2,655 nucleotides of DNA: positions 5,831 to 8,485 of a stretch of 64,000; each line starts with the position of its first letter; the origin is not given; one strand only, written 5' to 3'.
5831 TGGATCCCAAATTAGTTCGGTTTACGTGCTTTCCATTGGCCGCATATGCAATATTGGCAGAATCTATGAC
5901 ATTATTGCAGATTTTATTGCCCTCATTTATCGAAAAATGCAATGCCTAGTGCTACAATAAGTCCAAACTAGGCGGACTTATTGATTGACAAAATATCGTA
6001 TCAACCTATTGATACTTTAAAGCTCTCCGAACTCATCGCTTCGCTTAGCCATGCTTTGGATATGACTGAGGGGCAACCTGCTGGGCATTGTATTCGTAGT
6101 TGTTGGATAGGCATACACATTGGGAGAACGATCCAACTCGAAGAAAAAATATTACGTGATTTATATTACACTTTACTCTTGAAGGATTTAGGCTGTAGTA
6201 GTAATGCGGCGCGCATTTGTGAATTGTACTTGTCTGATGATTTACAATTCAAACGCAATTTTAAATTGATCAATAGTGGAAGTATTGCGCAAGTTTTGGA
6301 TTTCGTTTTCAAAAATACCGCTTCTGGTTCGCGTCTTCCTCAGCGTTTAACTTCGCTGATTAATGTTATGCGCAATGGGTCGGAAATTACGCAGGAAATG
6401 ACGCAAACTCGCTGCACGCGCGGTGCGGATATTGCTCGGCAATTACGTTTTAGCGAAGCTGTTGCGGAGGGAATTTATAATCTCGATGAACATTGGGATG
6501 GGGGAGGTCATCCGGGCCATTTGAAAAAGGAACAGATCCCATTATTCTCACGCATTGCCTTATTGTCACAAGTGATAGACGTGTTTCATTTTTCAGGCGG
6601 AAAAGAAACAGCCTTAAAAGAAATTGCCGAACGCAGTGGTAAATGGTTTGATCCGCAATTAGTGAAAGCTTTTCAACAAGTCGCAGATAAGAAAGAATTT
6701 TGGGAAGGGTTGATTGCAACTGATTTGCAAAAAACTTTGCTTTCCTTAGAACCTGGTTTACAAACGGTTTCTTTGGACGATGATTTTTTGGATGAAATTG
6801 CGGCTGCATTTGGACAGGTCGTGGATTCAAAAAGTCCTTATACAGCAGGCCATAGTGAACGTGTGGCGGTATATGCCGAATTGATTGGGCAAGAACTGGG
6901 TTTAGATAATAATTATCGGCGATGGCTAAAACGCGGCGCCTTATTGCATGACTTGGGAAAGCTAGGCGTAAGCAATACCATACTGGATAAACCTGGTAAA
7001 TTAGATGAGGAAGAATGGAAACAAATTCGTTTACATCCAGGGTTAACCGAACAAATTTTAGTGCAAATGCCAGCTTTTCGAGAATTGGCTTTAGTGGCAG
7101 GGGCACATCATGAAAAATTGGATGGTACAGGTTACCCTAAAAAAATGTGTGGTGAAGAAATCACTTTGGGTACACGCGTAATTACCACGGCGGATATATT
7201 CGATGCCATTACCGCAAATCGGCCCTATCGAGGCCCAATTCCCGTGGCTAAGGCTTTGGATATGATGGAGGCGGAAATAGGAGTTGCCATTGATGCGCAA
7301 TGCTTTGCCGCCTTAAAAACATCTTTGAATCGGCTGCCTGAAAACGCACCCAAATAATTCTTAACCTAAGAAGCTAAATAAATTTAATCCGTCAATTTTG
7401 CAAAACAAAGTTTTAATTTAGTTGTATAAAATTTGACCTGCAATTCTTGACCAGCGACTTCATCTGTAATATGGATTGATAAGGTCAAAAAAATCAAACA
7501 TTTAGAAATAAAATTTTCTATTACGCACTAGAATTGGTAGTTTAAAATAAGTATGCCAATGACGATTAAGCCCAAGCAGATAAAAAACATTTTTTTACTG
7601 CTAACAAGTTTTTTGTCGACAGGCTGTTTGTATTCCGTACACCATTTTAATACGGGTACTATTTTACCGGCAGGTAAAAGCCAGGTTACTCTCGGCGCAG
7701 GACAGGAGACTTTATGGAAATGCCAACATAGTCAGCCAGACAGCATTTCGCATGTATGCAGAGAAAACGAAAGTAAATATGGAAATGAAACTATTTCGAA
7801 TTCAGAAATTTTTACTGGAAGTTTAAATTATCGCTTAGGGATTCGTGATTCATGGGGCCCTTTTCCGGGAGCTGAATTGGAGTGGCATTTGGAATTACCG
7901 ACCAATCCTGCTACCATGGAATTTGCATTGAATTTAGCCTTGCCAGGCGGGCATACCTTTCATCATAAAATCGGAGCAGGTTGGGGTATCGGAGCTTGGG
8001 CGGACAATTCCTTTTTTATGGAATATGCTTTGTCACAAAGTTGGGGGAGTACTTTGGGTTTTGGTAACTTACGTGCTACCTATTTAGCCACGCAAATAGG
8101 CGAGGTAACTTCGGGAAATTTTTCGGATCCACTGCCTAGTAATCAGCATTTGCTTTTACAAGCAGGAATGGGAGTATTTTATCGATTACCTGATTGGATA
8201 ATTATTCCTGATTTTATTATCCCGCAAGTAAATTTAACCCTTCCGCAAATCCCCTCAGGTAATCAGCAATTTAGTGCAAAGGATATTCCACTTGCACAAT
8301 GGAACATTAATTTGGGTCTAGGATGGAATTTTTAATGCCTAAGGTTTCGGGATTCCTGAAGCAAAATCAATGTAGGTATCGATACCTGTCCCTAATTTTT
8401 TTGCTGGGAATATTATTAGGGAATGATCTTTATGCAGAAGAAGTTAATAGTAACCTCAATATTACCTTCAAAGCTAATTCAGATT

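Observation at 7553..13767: Beta-glucan-type uptake locus without a SusD: lipoprotein, TonB-dependent receptor, GH16, CBM-like protein and DUF4423/TIGR02147-like regulator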

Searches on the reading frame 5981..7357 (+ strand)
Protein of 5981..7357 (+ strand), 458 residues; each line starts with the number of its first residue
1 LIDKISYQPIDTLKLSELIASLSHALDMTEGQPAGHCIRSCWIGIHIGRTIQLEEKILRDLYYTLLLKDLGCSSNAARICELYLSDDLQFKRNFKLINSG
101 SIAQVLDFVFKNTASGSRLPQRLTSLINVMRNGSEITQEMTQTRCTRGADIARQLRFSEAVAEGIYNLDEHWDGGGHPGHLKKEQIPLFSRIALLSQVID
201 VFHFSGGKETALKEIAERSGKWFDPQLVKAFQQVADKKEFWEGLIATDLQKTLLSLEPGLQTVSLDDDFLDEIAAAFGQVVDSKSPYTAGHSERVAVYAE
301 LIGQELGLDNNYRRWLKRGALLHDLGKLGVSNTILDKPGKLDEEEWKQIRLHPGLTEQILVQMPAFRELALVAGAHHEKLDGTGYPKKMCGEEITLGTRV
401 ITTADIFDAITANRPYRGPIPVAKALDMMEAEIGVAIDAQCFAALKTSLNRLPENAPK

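Call 3: search_protein_families(library=pfam, proteins=[window:5981-7357:+], max_evalue=0.01)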
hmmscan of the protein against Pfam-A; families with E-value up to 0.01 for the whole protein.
window:5981-7357:+ (458 aa): 3 families
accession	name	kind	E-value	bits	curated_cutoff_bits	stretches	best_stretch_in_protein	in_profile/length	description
PF13487.12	HD_5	-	9.1e-47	159.4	27.2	2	279-439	5-168/170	HD domain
PF01966.28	HD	-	2.8e-16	60.3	22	1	289-409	2-115/116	HD domain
PF08668.18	HDOD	-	0.0012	18.9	22.9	1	290-343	97-148/196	HDOD domain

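Call 4: search_protein_families(library=ncbifam, proteins=[window:5981-7357:+], max_evalue=0.01)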
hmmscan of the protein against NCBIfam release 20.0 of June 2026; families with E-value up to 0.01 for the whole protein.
window:5981-7357:+ (458 aa): 6 families
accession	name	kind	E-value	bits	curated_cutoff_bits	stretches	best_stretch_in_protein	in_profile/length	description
NF053512.1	nitric_RR_NosR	exception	8.6e-43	146.9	400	2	249-452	156-357/422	response regulator c-di-GMP phosphodiesterase, NosR family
TIGR00277.1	HDIG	domain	8.2e-06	25.6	27.6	1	288-329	5-43/84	HDIG domain-containing metalloprotein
TIGR01596.1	cas3_HD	equivalog_domain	0.0002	21.4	43.45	1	291-328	4-45/178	CRISPR-associated endonuclease Cas3''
TIGR02621.3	cas3_GSU0051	exception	0.00092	18.1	400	1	289-327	672-710/854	type I-G CRISPR-associated helicase/endonuclease Cas3g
NF009345.0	PRK12705.1-2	equivalog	0.0017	17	904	1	290-329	327-362/509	hypothetical protein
TIGR03319.1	RNase_Y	equivalog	0.0026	16.3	454.35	1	290-327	332-366/514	ribonuclease Y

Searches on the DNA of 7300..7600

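Call 95: search_rna_families(source=window, start=7300, end=7600, threshold=evalue, max_evalue=1)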
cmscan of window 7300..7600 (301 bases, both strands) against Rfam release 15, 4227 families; matches with E-value up to 1: 0.
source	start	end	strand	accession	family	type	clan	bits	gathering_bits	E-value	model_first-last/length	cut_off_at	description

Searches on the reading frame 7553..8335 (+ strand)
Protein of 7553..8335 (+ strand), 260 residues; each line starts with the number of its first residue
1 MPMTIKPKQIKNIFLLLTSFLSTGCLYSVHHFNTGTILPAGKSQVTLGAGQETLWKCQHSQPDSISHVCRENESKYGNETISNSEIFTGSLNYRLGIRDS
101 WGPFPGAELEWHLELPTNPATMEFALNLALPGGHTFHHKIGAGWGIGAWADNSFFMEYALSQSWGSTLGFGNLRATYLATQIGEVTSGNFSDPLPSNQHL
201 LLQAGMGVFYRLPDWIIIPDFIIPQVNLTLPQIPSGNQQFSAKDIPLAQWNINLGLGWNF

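Call 3: search_protein_families(library=pfam, proteins=[window:7553-8335:+], max_evalue=0.01)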
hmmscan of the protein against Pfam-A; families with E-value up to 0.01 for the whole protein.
window:7553-8335:+ (260 aa): 0 families

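Call 4: search_protein_families(library=ncbifam, proteins=[window:7553-8335:+], max_evalue=0.01)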
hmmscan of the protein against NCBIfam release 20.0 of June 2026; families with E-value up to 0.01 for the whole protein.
window:7553-8335:+ (260 aa): 0 families

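Call 23: search_protein_families(library=pfam, proteins=[window:7553-8335:+], max_evalue=10)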
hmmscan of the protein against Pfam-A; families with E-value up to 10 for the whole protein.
window:7553-8335:+ (260 aa): 0 families

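Call 49: find_homologous_proteins(query=window:7553-8335:+, max_evalue=0.001)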
Query window:7553-8335:+ (260 aa): 92 proteins with E <= 0.001 among 536 candidates.
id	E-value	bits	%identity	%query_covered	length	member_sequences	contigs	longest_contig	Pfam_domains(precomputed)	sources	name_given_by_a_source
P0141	2.7e-176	603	100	99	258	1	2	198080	-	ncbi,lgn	-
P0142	2.6e-114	399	65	98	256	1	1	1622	-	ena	-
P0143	2.1e-108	380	64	95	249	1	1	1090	-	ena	-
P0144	2.0e-106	374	64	92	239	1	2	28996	-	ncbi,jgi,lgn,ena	-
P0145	9.7e-106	371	62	91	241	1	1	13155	-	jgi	jgi:hypothetical protein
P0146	3.3e-105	370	62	94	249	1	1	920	-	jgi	jgi:hypothetical protein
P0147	1.3e-104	368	60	98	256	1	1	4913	-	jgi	jgi:hypothetical protein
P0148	1.1e-103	365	60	97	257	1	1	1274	-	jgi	jgi:hypothetical protein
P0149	4.0e-103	363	60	97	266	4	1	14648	-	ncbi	ncbi:MAG: hypothetical protein ABIY63_11485 [Fibrobacteria bacterium]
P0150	5.1e-103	362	60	95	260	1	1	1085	-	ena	-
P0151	8.1e-103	362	62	95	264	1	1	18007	-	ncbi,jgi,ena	-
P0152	1.4e-102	361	62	90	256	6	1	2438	-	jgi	jgi:hypothetical protein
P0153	2.6e-102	360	61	94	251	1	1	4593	-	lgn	-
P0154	4.6e-102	359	62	94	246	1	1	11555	-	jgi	jgi:hypothetical protein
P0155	2.4e-101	357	63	91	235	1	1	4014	-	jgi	jgi:hypothetical protein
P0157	6.8e-100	352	59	96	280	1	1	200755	-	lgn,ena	-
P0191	1.5e-84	302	60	82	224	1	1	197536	-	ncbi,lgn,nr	ncbi:MAG: hypothetical protein JWP91_1421 [Fibrobacteres bacterium]|nr:hypothetical protein [Fibroba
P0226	6.3e-45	172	40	92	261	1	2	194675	-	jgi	jgi:hypothetical protein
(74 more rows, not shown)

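Call 50: find_encoding_contigs(protein=P0157, flank=8000, max_places=1)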
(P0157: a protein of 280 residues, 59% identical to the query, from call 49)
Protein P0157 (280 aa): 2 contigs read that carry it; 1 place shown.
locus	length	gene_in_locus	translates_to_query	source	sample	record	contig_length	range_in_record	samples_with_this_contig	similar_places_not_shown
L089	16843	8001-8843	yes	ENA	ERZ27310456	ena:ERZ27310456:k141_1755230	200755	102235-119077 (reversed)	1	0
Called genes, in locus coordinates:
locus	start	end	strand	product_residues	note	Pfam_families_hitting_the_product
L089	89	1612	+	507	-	PF08281:Sigma70_r4_2 (faint), PF01966:HD (weak), PF13487:HD_5, PF00196:GerE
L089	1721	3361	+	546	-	PF01425:Amidase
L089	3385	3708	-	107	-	PF07238:PilZ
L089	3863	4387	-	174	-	PF01258:zf-dskA_traR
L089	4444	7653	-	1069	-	PF00133:tRNA-synt_1, PF09334:tRNA-synt_1g (faint), PF08264:Anticodon_1, PF19302:DUF5915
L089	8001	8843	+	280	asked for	-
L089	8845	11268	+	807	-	PF07715:Plug (weak)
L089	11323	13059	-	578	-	PF07691:PA14 (weak)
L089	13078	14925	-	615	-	-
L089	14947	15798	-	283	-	PF07963:N_methyl (faint)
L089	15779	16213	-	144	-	-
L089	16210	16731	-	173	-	-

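Call 51: find_encoding_contigs(protein=P0191, flank=8000, max_places=1)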
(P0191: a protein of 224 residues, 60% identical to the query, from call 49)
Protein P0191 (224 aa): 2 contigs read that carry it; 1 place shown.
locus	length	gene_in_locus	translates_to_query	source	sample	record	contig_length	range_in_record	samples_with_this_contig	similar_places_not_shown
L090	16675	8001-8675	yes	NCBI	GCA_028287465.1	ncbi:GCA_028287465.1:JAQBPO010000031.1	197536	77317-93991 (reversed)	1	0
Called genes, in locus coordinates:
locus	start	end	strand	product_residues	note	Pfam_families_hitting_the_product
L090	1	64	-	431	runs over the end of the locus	-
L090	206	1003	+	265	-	-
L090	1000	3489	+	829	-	PF07715:Plug (weak)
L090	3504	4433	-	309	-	PF03629:SASA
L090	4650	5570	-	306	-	PF26363:Phospholipase-like (weak), PF01764:Lipase_3, PF00975:Thioesterase (faint)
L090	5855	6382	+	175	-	PF13430:DUF4112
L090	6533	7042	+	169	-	-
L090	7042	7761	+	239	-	-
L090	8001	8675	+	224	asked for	-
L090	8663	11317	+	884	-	PF07715:Plug (weak)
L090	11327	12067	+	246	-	-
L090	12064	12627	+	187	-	-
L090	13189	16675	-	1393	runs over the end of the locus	PF10102:DUF2341, PF00054:Laminin_G_1 (faint), PF02210:Laminin_G_2 (faint), PF13385:Laminin_G_3, PF10102:DUF2341, PF13385:Laminin_G_3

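Call 52: find_encoding_contigs(protein=P0226, flank=8000, max_places=1)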
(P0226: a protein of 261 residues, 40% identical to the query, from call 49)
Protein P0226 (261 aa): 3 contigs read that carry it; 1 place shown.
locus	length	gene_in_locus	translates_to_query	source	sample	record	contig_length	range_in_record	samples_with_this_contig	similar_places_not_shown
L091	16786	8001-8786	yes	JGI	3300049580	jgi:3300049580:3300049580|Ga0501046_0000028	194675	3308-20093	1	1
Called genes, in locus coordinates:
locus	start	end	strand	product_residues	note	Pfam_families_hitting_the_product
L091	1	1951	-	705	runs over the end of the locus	PF03663:Glyco_hydro_76, PF07470:Glyco_hydro_88 (faint)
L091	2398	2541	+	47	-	-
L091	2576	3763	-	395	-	PF01757:Acyl_transf_3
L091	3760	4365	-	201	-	-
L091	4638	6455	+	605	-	-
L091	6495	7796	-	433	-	-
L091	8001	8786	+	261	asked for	-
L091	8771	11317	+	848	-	-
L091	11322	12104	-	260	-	-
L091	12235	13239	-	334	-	PF19459:DUF5996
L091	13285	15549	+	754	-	-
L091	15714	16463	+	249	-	-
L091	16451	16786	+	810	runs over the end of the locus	PF07715:Plug (weak)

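Call 54: search_solved_structures(query=A5, max_evalue=10, show_alignments=1)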
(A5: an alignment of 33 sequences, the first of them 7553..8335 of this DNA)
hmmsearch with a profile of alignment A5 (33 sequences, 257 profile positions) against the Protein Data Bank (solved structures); distinct sequences matched with E-value up to 10: 0.

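Call 91: search_protein_families(library=padloc, proteins=[window:7553-8335:+], max_evalue=0.01)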
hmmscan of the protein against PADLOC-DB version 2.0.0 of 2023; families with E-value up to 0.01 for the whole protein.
window:7553-8335:+ (260 aa): 0 families

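Call 92: search_protein_families(library=phrogs, proteins=[window:7553-8335:+], max_evalue=0.01)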
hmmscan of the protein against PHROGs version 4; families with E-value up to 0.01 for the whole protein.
window:7553-8335:+ (260 aa): 0 families
